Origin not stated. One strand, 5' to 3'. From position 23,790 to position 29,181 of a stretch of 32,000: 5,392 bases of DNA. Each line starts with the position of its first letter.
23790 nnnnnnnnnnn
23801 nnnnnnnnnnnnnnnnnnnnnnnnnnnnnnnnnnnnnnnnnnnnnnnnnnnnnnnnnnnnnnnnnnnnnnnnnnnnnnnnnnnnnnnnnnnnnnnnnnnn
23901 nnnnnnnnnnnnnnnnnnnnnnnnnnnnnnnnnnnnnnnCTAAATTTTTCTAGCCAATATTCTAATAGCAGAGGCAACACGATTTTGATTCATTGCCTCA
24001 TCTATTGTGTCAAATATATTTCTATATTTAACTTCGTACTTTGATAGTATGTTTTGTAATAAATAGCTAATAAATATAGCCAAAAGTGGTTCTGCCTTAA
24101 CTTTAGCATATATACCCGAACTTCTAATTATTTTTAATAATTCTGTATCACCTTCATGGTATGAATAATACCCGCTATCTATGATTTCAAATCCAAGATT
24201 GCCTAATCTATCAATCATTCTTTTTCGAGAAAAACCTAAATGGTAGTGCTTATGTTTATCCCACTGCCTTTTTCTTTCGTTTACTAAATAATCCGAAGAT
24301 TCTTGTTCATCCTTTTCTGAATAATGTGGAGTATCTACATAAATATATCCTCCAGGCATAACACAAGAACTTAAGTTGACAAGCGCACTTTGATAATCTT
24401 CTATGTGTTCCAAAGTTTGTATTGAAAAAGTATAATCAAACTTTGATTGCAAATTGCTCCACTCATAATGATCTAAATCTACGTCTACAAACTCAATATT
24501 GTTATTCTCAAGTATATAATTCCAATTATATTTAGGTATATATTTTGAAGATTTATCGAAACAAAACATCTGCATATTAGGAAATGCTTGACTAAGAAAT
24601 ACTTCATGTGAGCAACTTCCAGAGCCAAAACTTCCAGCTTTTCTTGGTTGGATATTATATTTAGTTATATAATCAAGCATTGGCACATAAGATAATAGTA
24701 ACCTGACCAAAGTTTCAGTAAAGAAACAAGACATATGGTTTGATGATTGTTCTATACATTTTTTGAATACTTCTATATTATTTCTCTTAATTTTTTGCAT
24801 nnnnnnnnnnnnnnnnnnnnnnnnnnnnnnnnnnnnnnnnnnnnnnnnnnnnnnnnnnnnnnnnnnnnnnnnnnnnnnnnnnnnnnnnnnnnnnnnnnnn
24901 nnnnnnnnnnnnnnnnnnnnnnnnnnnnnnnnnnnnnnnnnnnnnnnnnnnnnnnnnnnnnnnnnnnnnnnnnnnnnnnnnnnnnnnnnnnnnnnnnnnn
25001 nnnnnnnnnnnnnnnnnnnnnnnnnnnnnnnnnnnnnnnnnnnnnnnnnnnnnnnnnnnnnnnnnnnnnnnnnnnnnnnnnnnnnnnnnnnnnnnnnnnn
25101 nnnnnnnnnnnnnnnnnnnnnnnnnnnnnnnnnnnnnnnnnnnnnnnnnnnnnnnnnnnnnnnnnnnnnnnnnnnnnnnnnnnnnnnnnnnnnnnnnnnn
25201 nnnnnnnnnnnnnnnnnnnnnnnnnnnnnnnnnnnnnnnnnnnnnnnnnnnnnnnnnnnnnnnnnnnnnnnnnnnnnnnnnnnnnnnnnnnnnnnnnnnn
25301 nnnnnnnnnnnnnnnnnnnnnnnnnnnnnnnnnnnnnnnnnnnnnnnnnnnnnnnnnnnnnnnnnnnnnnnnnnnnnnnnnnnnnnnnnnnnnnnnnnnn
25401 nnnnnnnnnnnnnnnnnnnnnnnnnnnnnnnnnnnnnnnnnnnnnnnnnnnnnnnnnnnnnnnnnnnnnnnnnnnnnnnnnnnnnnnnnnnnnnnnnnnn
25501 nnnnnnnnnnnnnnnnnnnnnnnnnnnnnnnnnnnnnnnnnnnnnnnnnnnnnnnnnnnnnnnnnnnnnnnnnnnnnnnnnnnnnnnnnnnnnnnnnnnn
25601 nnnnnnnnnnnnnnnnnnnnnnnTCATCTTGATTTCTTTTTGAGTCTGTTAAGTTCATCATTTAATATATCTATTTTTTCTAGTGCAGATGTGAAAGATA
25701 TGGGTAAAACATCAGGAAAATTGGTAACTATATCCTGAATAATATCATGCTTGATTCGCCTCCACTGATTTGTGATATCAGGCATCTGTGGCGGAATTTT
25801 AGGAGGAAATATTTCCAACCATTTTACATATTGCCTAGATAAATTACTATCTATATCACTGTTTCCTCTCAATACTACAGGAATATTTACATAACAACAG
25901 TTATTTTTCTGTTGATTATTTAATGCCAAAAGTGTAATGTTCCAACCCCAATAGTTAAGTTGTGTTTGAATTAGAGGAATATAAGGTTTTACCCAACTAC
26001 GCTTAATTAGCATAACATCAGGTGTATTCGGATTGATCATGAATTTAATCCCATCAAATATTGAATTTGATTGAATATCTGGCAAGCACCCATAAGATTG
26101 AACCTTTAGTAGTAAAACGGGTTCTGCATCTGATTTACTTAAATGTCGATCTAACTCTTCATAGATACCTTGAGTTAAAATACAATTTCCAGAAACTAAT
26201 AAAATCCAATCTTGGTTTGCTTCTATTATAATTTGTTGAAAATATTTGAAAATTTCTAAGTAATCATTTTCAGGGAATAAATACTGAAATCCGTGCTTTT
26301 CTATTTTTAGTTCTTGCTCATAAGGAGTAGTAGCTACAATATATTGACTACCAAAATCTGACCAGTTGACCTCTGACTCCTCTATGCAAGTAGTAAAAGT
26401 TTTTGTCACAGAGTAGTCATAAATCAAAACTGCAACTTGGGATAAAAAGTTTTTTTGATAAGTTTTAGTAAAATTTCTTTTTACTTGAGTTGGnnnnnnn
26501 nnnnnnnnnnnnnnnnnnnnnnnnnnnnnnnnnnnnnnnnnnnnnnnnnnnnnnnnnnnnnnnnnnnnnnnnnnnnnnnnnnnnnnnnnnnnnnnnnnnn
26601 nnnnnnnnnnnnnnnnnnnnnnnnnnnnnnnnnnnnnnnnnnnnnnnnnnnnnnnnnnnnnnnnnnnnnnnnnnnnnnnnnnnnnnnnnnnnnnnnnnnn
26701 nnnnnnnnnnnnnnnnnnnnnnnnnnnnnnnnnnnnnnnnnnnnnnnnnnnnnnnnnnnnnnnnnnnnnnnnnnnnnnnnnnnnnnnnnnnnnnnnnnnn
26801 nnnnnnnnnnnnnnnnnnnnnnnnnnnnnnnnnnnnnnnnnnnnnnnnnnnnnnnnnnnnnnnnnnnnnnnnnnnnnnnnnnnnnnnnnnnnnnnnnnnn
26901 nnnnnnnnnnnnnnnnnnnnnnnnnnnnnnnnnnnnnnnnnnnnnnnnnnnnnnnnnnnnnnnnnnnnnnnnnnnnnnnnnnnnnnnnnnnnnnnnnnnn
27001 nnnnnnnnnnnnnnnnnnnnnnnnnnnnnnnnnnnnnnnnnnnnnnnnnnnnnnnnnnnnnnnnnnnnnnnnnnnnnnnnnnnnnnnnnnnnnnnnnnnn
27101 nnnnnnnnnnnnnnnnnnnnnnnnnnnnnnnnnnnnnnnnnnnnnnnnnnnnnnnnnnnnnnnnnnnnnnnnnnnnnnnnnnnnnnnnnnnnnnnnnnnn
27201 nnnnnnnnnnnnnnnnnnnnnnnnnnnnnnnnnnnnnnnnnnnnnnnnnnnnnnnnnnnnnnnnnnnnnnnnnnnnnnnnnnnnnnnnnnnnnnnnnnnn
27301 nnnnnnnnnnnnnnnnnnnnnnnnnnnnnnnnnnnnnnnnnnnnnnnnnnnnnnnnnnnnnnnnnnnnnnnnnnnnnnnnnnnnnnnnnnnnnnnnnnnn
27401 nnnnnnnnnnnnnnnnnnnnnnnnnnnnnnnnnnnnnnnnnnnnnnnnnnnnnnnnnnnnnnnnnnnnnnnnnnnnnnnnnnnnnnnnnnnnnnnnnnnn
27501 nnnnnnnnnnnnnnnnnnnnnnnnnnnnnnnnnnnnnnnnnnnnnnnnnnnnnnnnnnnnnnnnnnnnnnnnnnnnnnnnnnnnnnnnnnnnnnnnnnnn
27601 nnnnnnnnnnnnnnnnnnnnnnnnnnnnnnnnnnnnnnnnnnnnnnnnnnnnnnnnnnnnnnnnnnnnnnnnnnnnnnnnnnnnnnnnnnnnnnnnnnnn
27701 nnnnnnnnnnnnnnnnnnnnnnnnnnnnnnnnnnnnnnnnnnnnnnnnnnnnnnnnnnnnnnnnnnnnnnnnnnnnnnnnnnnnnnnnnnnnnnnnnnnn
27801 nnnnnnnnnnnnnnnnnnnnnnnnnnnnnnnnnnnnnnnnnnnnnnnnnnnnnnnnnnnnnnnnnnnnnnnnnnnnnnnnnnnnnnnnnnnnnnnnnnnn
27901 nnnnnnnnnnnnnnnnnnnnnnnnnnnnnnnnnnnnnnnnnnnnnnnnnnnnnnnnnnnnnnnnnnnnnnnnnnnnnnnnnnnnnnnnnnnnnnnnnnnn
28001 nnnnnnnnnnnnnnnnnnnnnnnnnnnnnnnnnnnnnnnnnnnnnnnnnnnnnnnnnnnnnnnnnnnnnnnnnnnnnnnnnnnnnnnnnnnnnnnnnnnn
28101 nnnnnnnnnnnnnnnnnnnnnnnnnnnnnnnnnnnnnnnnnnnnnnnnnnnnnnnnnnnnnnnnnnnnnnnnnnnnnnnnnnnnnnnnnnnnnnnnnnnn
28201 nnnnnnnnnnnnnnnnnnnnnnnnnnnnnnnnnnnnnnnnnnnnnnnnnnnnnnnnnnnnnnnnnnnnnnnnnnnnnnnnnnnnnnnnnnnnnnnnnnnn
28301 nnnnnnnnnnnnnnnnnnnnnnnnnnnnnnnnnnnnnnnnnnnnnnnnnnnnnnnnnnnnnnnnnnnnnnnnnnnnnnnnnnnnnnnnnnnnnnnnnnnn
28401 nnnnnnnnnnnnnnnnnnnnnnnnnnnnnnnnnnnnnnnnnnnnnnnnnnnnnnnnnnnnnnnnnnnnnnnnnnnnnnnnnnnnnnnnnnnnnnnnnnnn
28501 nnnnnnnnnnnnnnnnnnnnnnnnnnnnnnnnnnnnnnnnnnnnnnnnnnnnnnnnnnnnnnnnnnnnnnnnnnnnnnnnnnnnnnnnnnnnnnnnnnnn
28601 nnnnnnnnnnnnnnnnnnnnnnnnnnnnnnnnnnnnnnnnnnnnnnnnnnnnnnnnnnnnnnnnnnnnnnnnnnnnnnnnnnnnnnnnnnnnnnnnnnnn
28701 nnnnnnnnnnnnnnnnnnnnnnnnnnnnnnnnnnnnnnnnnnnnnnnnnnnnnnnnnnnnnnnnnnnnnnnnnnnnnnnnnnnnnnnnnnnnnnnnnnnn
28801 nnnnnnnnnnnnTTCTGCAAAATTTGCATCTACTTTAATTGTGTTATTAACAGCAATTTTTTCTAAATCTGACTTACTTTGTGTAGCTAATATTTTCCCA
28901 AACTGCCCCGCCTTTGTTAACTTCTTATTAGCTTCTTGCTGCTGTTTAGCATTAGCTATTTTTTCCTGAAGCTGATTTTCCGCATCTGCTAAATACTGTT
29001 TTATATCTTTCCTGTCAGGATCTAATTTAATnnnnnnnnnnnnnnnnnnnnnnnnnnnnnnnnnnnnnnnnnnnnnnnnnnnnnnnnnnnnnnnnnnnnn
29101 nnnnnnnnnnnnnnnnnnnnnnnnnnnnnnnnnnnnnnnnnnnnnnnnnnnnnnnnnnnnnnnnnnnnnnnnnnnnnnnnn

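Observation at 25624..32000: Giant (>2,122 aa) TPR scaffold fused to a ~830-aa multi-module glycosyltransferase-like C-terminus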

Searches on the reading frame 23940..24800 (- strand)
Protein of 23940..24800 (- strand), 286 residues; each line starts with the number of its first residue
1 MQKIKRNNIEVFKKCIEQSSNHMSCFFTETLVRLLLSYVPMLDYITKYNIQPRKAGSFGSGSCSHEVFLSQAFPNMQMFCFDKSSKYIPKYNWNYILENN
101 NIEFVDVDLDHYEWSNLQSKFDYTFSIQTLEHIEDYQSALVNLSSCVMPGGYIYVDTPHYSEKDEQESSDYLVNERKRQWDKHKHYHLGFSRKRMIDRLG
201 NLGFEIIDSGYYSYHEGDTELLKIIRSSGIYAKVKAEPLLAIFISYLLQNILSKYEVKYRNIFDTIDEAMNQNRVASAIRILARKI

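Call 6: search_protein_families(library=pfam, proteins=[window:23940-24800:-], max_evalue=0.1)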
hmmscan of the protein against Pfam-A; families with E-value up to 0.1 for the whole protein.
window:23940-24800:- (286 aa): 6 families
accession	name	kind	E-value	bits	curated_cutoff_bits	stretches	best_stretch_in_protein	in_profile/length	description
PF13489.12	Methyltransf_23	-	1.7e-09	38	27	1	71-207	42-162/164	Methyltransferase domain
PF08242.18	Methyltransf_12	-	6.3e-07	30.5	30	1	58-153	3-98/98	Methyltransferase domain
PF13847.12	Methyltransf_31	-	6.8e-07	29.5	27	1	59-167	13-127/145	Methyltransferase domain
PF13649.12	Methyltransf_25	-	3.6e-06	28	27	1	58-151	4-97/97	Methyltransferase domain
PF08241.18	Methyltransf_11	-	9.4e-06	26.6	21.2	1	59-155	4-95/95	Methyltransferase domain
PF06080.18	DUF938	-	0.023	14.9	27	1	58-140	32-121/202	Protein of unknown function (DUF938)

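Call 15: search_protein_families(library=ncbifam, proteins=[window:23940-24800:-], max_evalue=0.1)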
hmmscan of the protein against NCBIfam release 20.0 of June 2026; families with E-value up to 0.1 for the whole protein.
window:23940-24800:- (286 aa): 4 families
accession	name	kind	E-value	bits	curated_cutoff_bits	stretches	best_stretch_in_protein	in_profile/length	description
TIGR02072.1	BioC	equivalog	0.00033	20.5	184.95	1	41-157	23-134/244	malonyl-ACP O-methyltransferase BioC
NF011650.0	PRK15068.1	equivalog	0.0042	16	209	1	78-161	148-231/324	tRNA 5-methoxyuridine(34)/uridine 5-oxyacetic acid(34) synthase CmoB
TIGR04290.1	meth_Rta_06860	hypoth_equivalog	0.0068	15.9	300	1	78-195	75-189/226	TIGR04290 family methyltransferase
TIGR01983.1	UbiG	equivalog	0.017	14.5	102.95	1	101-157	98-153/228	bifunctional 2-polyprenyl-6-hydroxyphenol methylase/3-demethylubiquinol 3-O-methyltransferase UbiG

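Call 62: search_solved_structures(query=window:23940-24800:-, max_evalue=0.01)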
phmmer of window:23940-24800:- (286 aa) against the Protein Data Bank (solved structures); distinct sequences matched with E-value up to 0.01: 1.
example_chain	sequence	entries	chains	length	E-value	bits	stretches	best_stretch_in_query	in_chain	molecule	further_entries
3mgg_A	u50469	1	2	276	0.0034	20.3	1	55-155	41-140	Methyltransferase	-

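Call 79: find_encoding_contigs(protein=window:23940-24800:-, flank=10000, max_places=3)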
Protein window:23940-24800:- (286 aa): 22 contigs read that carry it; 3 places shown.
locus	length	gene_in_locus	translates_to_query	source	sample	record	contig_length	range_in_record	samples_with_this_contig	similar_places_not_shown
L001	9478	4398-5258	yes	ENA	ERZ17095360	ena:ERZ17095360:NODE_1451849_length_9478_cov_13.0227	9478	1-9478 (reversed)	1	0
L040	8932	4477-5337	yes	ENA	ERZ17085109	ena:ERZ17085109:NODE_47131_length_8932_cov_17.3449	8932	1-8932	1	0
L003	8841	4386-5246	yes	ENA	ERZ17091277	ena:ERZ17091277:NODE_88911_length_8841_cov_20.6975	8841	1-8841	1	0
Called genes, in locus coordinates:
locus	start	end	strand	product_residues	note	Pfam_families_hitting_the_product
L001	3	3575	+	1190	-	?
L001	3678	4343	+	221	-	PF13489:Methyltransf_23 (weak)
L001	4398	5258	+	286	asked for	PF13489:Methyltransf_23, PF08241:Methyltransf_11 (weak), PF08242:Methyltransf_12 (weak), PF13649:Methyltransf_25 (weak), PF13847:Methyltransf_31 (weak)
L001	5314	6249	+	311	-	PF13524:Glyco_trans_1_2 (weak), PF13692:Glyco_trans_1_4 (weak), PF00534:Glycos_transf_1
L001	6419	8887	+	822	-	PF00515:TPR_1 (faint), PF07719:TPR_2 (faint), PF13414:TPR_11, PF00535:Glycos_transf_2, PF13641:Glyco_tranf_2_3, PF13692:Glyco_trans_1_4, PF00534:Glycos_transf_1, PF13524:Glyco_trans_1_2 (weak), +7 more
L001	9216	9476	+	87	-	?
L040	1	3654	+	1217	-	?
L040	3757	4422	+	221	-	PF13489:Methyltransf_23 (weak)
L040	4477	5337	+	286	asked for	PF13489:Methyltransf_23, PF08241:Methyltransf_11 (weak), PF08242:Methyltransf_12 (weak), PF13649:Methyltransf_25 (weak), PF13847:Methyltransf_31 (weak)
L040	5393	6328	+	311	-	PF13524:Glyco_trans_1_2 (weak), PF13692:Glyco_trans_1_4 (weak), PF00534:Glycos_transf_1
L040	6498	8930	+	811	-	?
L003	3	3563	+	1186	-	?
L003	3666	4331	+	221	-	PF13489:Methyltransf_23 (weak)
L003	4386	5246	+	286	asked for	PF13489:Methyltransf_23, PF08241:Methyltransf_11 (weak), PF08242:Methyltransf_12 (weak), PF13649:Methyltransf_25 (weak), PF13847:Methyltransf_31 (weak)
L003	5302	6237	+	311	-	PF13524:Glyco_trans_1_2 (weak), PF13692:Glyco_trans_1_4 (weak), PF00534:Glycos_transf_1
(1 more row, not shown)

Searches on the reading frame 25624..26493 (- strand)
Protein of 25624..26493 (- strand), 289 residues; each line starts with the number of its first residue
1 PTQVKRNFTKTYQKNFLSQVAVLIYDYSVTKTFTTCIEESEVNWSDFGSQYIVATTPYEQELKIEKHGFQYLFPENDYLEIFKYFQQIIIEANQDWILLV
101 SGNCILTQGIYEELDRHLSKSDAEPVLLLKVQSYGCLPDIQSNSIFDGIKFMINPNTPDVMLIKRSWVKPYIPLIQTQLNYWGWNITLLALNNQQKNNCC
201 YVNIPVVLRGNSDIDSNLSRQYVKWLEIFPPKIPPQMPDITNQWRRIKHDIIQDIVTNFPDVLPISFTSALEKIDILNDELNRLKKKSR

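Call 50: predict_structure(alignment_id=A4)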
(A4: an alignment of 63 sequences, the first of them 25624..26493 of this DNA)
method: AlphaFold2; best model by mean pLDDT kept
length: 289 residues; sequences in the alignment: 63
mean_pLDDT: 90.1   pTM: 0.89
mean pLDDT of the five models: 90.1, 89.7, 89.5, 89.0, 88.8
residues with pLDDT >= 90: 215; 70-90: 59; 50-70: 7; < 50: 8
segments of 3 or more residues with pLDDT < 50: 1-8
pLDDT, mean of each block of 10 residues (from residue 1): 49 81 95 93 96 91 86 95 97 98 96 96 95 92 76 90 97 93 94 85 94 82 93 82 92 93 91 95 97
secondary structure, 60 per line:
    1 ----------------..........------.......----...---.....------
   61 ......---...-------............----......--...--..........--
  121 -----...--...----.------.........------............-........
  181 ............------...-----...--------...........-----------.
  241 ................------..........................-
elements in order: E20-26 H33-39 E50-54 H61-66 E70-72 H80-91 E96-101 E104-106 H109-118 E126-128 E131-133 H145-153 E160-164 H165-171 H173-192 E199-201 E207-209 H218-228 H240-256 H263-288

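Call 53: fold_search(model_id=the predicted structure, library=pdb)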
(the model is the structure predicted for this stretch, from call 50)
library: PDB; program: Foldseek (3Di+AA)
matches with E <= 10: 1326; with E <= 0.001: 432
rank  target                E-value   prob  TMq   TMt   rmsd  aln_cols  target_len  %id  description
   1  9omk_B                1.5e-07  1.00  0.48  0.53  10.7       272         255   11  WrtF fucosyltransferase - trisaccharide acceptor (released 2025-10-29)
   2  9omh_A                2.8e-07  1.00  0.49  0.52  10.4       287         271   11  WrtF fucosyltransferase - Apo (released 2025-10-29)
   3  9omn_B                2.8e-07  1.00  0.47  0.50  10.6       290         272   10  WrtF fucosyltransferase - GDP-2-deoxy-2-fluoro-beta-L-fucose (released 2025-10-29)
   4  1h7q                  3.6e-07  1.00  0.45  0.52   6.9       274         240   13  dTDP-MANGANESE COMPLEX OF SPSA FROM BACILLUS SUBTILIS (released 2001-12-13)
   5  5tzi                  5.1e-07  1.00  0.52  0.45  10.5       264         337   12  Crystal structure of S. aureus TarS 1-349 (released 2017-01-04)
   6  9omm_B                5.8e-07  1.00  0.48  0.50  10.8       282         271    9  WrtF fucosyltransferase - tetrasaccharide product (released 2025-10-29)
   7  1qg8                  6.2e-07  1.00  0.48  0.56   6.2       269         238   12  NATIVE (MAGNESIUM-CONTAINING) SPSA FROM BACILLUS SUBTILIS (released 2000-04-21)
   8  9omh_D                7.4e-07  1.00  0.49  0.52  10.7       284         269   10  WrtF fucosyltransferase - Apo (released 2025-10-29)
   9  6h4f_Q                9.4e-07  1.00  0.46  0.43  10.5       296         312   11  TarP-3RboP (released 2018-09-26)
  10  9yq4_A                9.4e-07  1.00  0.45  0.29  10.8       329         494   11  Chlorella virus hyaluronan synthase bound to a proofreading UDP-GlcA (released 2025-12-10)
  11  9omm_A                1.1e-06  1.00  0.47  0.52  10.4       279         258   11  WrtF fucosyltransferase - tetrasaccharide product (released 2025-10-29)
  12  9oml_B                1.1e-06  1.00  0.48  0.50  10.6       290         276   12  WrtF fucosyltransferase - acetylated trisaccharide acceptor (released 2025-10-29)
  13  9oml_A                1.1e-06  1.00  0.46  0.51  10.6       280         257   11  WrtF fucosyltransferase - acetylated trisaccharide acceptor (released 2025-10-29)
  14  4cj8_D                1.2e-06  1.00  0.37  0.43   7.8       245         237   13  monoclinic crystal form of Bogt6a E192Q in complex with UDP-GalNAc, UDP and GalNAc (released 2014-02-05)
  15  5tz8_A                1.3e-06  1.00  0.44  0.26  11.9       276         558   11  Crystal structure of S. aureus TarS (released 2017-01-04)
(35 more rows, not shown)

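Call 91: search_protein_families(library=pfam, proteins=[window:25624-26493:-], max_evalue=1)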
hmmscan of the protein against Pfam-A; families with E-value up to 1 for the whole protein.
window:25624-26493:- (289 aa): 1 family
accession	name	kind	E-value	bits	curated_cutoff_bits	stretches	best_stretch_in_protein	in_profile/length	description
PF06180.16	CbiK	-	0.14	11.9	26.2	1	75-139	121-187/262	Cobalt chelatase (CbiK)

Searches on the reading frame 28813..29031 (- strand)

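Call 91: search_protein_families(library=pfam, proteins=[window:28813-29031:-], max_evalue=1)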
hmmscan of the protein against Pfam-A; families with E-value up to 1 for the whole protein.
window:28813-29031:- (73 aa): 4 families
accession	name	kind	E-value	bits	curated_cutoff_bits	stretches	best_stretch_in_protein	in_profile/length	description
PF16477.11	DUF5054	-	0.029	14.7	37.6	1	8-37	51-79/291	Domain of unknown function (DUF5054)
PF18723.6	HMUDK_hel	-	0.052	13.3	25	1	18-61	150-193/281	5-hmdU DNA kinase, helical domain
PF18362.6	THB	-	0.19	11.8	25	0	46-61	4-19/34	Tri-helix bundle domain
PF04644.17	Motilin_ghrelin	-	0.67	10.4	23.2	0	30-40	13-23/28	Motilin/ghrelin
